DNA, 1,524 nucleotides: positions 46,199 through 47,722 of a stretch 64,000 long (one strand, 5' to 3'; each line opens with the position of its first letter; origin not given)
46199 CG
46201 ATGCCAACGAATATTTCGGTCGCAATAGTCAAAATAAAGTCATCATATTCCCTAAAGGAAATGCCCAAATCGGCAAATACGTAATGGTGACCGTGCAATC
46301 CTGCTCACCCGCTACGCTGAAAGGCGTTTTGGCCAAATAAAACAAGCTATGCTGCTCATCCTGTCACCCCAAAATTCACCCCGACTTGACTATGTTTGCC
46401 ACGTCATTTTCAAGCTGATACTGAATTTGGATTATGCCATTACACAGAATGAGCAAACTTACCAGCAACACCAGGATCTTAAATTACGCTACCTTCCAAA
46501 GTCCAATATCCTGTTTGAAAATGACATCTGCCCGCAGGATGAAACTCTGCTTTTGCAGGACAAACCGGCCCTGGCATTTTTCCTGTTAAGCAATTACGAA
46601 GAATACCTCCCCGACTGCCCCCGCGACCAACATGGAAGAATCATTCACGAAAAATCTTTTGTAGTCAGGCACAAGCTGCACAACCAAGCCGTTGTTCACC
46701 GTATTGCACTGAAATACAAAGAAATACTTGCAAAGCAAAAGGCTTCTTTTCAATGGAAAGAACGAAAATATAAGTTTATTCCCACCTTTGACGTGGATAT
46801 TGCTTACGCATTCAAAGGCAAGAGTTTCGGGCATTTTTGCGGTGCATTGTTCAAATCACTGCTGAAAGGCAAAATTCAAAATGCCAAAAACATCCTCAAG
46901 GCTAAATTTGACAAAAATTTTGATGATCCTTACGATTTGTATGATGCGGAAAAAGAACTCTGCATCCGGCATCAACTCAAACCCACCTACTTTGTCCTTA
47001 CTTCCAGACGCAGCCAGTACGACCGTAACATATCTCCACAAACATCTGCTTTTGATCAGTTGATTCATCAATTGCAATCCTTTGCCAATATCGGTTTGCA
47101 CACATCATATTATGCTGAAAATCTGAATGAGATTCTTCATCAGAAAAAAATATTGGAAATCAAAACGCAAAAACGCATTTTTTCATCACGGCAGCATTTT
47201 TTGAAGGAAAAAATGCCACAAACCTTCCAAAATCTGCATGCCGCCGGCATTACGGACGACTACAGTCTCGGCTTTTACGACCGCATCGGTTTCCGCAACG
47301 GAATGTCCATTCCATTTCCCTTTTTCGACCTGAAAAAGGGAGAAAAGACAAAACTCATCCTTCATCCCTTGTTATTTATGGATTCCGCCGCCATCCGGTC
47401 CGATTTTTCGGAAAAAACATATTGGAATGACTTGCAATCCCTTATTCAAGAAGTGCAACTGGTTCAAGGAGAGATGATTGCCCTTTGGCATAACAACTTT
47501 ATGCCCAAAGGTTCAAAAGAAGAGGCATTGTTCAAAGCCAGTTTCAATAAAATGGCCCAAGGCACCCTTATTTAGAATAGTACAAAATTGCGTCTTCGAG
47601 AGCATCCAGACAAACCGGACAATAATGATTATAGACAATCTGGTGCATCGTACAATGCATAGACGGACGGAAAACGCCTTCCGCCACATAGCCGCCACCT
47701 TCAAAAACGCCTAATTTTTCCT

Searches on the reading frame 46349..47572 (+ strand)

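Call 70: search_protein_families(library=pfam, proteins=[window:46349-47572:+], max_evalue=0.00001)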
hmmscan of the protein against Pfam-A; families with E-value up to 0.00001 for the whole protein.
window:46349-47572:+ (408 aa): 1 family
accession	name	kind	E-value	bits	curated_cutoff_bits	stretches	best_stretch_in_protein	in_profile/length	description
PF23019.1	DUF7033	-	1.7e-20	73.6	27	1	74-156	7-88/90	Family of unknown function (DUF7033)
